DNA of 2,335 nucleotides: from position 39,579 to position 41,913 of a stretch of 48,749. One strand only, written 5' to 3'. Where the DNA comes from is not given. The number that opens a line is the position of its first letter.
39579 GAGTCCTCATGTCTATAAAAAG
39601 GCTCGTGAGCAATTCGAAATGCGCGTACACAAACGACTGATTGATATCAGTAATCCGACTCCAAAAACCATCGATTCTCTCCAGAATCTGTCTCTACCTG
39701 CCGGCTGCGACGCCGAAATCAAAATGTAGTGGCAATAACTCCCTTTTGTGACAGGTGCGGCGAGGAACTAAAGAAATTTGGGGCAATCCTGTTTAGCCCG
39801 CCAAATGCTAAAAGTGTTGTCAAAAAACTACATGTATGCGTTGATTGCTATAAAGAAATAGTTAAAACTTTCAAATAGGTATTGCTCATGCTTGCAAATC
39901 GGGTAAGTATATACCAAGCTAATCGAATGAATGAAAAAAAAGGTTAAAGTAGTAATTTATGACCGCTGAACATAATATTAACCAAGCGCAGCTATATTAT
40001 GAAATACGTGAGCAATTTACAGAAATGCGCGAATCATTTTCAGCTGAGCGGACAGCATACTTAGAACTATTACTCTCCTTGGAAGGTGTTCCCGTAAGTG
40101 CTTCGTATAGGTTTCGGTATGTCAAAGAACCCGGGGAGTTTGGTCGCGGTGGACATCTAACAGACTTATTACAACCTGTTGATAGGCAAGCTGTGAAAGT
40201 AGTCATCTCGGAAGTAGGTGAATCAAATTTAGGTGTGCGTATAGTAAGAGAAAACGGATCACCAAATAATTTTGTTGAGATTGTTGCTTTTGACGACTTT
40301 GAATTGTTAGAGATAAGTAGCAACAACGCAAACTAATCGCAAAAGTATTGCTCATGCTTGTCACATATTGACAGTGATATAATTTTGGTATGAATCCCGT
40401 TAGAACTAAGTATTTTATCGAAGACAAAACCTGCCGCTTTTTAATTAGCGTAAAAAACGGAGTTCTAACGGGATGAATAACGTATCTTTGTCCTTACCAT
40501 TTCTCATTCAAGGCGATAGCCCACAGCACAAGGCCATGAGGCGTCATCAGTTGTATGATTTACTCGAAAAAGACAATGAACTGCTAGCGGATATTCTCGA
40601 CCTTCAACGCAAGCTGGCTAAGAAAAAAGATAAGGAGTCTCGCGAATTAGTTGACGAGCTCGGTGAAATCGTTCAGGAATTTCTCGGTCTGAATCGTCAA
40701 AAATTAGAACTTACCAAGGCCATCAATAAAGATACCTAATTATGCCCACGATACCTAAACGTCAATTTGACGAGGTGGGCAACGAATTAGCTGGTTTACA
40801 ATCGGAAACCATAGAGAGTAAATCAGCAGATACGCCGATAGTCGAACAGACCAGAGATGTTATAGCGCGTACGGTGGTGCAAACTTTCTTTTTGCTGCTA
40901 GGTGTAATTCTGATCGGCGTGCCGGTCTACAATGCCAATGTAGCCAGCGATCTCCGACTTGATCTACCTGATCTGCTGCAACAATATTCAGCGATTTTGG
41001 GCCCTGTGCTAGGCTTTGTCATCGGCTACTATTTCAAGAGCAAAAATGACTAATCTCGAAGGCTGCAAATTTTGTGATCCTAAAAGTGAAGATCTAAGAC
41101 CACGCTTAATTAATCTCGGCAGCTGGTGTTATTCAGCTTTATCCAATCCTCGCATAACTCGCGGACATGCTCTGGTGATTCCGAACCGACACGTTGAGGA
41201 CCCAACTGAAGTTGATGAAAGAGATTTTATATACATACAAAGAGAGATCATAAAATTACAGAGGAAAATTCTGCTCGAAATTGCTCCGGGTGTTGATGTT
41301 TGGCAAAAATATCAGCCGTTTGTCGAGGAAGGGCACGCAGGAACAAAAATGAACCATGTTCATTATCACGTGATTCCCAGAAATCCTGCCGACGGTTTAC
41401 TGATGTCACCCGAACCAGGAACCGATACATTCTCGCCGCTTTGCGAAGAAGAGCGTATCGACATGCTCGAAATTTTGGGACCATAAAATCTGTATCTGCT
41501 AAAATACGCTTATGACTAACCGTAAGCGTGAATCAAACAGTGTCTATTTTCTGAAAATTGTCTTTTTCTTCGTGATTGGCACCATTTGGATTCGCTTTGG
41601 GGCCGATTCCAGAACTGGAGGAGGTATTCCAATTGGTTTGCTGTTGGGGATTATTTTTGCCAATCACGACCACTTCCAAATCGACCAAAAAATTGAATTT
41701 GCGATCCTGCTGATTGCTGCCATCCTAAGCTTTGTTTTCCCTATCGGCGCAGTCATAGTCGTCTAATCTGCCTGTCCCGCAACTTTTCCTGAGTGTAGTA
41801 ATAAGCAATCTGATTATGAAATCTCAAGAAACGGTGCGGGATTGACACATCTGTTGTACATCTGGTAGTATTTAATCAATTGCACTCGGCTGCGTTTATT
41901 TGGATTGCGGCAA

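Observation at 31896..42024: Core translation operon (rpsL-rpsG-fusA-tuf-rpsJ-rplC) is interrupted at every junction by same-strand orphan ORFs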

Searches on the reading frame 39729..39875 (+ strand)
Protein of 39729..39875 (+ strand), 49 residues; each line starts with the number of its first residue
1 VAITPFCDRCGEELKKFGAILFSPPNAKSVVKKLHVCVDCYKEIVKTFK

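Call 7: search_protein_families(library=pfam, max_evalue=1, proteins=[window:39729-39875:+])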
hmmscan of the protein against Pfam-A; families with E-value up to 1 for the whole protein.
window:39729-39875:+ (49 aa): 10 families
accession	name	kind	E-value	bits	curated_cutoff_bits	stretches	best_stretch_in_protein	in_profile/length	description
PF12773.13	DZR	-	0.0059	17.2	27.3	1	6-44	14-34/45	Double zinc ribbon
PF01258.23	zf-dskA_traR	-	0.017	15.6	24.9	0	4-13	3-12/36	Prokaryotic dksA/traR C4-type zinc finger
PF24734.1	DUF7685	-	0.031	14.6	27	1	7-45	2-36/43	Domain of unknown function (DUF7685)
PF07191.17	Zn_ribbon_6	-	0.034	14.6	25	1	3-17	28-42/67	Double zinc ribbon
PF18912.6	DZR_2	-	0.04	14.2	27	1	4-40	36-55/56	Double zinc ribbon domain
PF14471.11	DUF4428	-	0.045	14.1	27.8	1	7-48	2-34/51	Domain of unknown function (DUF4428)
PF01363.27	FYVE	-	0.046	14.3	27.8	1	6-44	34-65/67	FYVE zinc finger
PF17283.8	Zn_ribbon_SprT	-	0.046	14.2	28.1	0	35-44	5-14/38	SprT-like zinc ribbon domain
PF18439.7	zf_UBZ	-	0.084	13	25.6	1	6-15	4-13/32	Ubiquitin-Binding Zinc Finger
PF05191.20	ADK_lid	-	0.48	10.8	26.6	1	6-15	23-32/36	Adenylate kinase, active site lid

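Call 56: search_protein_families(library=ncbifam, max_evalue=0.01, proteins=[window:39732-39875:+])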
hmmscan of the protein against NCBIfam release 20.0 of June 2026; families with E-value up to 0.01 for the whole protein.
window:39732-39875:+ (48 aa): 0 families

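Call 79: search_solved_structures(query=window:39729-39875:+, max_evalue=5)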
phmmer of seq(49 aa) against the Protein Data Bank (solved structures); distinct sequences matched with E-value up to 5: 5.
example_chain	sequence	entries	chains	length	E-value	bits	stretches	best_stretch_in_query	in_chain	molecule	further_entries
1xbt_A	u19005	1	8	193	0.00079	22.6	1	14-47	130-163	Thymidine kinase, cytosolic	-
1w4r_A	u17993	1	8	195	0.00082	22.5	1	14-47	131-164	THYMIDINE KINASE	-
2orv_A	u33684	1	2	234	0.001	22.2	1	14-47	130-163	Thymidine kinase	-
2wvj_A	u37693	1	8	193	0.0013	21.9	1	14-44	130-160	THYMIDINE KINASE, CYTOSOLIC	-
2cur_A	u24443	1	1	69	3.3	11.4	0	30-45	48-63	Skeletal muscle LIM-protein 1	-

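Call 80: search_solved_structures(query=window:39729-39875:+, max_evalue=0.01, show_alignments=2)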
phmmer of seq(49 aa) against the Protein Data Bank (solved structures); distinct sequences matched with E-value up to 0.01: 4.
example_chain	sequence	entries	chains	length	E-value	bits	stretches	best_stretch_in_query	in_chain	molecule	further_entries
1xbt_A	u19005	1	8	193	0.00079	22.6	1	14-47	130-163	Thymidine kinase, cytosolic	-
1w4r_A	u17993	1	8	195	0.00082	22.5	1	14-47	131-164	THYMIDINE KINASE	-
2orv_A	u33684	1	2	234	0.001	22.2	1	14-47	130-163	Thymidine kinase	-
2wvj_A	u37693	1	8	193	0.0013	21.9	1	14-44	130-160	THYMIDINE KINASE, CYTOSOLIC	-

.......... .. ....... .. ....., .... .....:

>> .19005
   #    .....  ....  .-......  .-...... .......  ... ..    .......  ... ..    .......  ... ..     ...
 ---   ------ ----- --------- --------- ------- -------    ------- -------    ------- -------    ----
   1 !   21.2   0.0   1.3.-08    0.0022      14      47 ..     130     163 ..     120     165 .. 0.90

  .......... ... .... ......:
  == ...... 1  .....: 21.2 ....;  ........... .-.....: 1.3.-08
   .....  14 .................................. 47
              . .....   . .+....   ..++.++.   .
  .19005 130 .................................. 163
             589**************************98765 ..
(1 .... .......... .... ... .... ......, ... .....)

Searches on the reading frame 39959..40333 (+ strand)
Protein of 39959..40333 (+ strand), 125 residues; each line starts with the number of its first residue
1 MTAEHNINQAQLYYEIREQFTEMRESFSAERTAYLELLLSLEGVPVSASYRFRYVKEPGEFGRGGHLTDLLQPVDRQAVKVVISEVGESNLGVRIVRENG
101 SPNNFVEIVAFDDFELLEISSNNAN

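Call 7: search_protein_families(library=pfam, max_evalue=1, proteins=[window:39959-40333:+])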
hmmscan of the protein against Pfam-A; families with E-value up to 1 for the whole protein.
window:39959-40333:+ (125 aa): 0 families

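Call 33: search_protein_families(library=phrogs, max_evalue=0.01, proteins=[window:39959-40333:+])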
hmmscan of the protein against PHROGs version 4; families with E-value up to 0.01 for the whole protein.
window:39959-40333:+ (125 aa): 0 families

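Call 55: search_protein_families(library=padloc, max_evalue=0.01, proteins=[window:39959-40333:+])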
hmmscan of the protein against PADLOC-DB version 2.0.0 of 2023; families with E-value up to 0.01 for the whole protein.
window:39959-40333:+ (125 aa): 0 families

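Call 56: search_protein_families(library=ncbifam, max_evalue=0.01, proteins=[window:39959-40333:+])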
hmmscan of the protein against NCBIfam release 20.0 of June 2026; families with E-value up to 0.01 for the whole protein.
window:39959-40333:+ (125 aa): 0 families

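Call 72: find_related_loci(query=window:39959-40333:+, collection=viral_contigs, flank=3000)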
Query window:39959-40333:+ (125 aa) in viral_contigs; peptide patterns used: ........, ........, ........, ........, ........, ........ (x = any residue, [..] = any of these).
21 stretches matched a pattern, but none encodes a relative of the query by tblastn (E <= 1e-3).

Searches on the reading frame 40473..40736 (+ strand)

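Call 7: search_protein_families(library=pfam, max_evalue=1, proteins=[window:40473-40736:+])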
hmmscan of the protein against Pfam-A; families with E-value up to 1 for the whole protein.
window:40473-40736:+ (88 aa): 4 families
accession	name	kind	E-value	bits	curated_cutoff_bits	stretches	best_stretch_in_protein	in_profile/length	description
PF05062.17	RICH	-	0.027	15.2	23.2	1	39-72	16-50/82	RICH domain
PF05709.17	Sipho_tail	-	0.094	13.4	24.2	1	5-51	49-97/118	Phage tail protein RIFT-related domain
PF22378.1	Tas3-like_N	-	0.18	12.5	26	1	7-63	2-57/73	Tas3-like, N-terminal domain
PF21748.3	UPF0150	-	0.22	11.9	27.3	1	20-71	5-53/64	UPF0150-like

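Call 56: search_protein_families(library=ncbifam, max_evalue=0.01, proteins=[window:40473-40736:+])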
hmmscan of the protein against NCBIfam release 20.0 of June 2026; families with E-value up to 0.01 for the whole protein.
window:40473-40736:+ (88 aa): 0 families

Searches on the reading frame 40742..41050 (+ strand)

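Call 7: search_protein_families(library=pfam, max_evalue=1, proteins=[window:40742-41050:+])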
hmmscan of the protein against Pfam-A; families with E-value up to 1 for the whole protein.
window:40742-41050:+ (103 aa): 1 family
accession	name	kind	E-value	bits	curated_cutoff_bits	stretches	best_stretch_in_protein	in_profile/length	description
PF08040.16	NADH_oxidored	-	0.0019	18.3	27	1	80-103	10-32/58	MNLL subunit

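Call 56: search_protein_families(library=ncbifam, max_evalue=0.01, proteins=[window:40742-41050:+])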
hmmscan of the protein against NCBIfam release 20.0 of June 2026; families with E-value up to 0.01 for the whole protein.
window:40742-41050:+ (103 aa): 0 families

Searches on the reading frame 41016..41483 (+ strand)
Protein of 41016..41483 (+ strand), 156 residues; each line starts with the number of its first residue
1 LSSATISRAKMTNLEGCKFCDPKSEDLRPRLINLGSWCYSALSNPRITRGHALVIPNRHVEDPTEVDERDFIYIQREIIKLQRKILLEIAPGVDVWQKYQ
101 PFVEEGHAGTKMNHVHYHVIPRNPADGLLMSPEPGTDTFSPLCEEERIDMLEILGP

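Call 7: search_protein_families(library=pfam, max_evalue=1, proteins=[window:41016-41483:+])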
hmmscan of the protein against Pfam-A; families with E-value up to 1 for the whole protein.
window:41016-41483:+ (156 aa): 3 families
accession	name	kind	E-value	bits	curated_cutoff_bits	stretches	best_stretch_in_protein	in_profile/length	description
PF01230.28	HIT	-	1.6e-09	38.7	21.5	1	45-123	22-96/98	HIT domain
PF04677.20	CwfJ_C_1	-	2.6e-06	27.8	21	1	10-78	7-71/122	Protein similar to CwfJ C-terminus 1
PF11969.13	DcpS_C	-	0.00098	20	24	1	46-121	32-101/114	Scavenger mRNA decapping enzyme C-term binding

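Call 56: search_protein_families(library=ncbifam, max_evalue=0.01, proteins=[window:41046-41483:+])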
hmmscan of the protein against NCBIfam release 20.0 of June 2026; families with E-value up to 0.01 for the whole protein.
window:41046-41483:+ (146 aa): 2 families
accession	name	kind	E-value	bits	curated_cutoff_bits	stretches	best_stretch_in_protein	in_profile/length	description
NF045834.1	M_plasma_HinT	exception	0.00012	22.9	130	1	37-112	30-101/102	histidine triad protein HinT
NF052622.1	ATPAdlTfActino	equivalog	0.00024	20.7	290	1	12-121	45-151/176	ATP adenylyltransferase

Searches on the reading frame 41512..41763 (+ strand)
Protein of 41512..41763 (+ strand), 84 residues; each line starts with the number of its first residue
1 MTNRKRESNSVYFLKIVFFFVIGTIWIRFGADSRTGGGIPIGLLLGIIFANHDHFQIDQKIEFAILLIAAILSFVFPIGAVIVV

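Call 7: search_protein_families(library=pfam, max_evalue=1, proteins=[window:41512-41763:+])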
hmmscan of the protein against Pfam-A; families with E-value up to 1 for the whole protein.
window:41512-41763:+ (84 aa): 0 families

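Call 56: search_protein_families(library=ncbifam, max_evalue=0.01, proteins=[window:41512-41763:+])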
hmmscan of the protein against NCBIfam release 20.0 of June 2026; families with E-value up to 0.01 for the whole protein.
window:41512-41763:+ (84 aa): 0 families

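Call 78: search_solved_structures(query=A4, max_evalue=1)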
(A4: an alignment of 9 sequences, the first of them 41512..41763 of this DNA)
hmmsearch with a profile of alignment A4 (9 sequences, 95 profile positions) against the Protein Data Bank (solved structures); distinct sequences matched with E-value up to 1: 3.
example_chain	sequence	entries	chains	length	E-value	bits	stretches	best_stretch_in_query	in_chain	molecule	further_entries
2zt9_B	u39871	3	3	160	0.5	13.5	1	29-93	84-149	Cytochrome b6-f complex subunit 4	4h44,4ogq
1vf5_B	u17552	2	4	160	0.52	13.4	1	29-93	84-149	SUBUNIT IV | Cytochrome b6-f complex subunit 4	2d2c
2b2f_A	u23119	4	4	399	0.56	13.3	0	46-73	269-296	ammonium transporter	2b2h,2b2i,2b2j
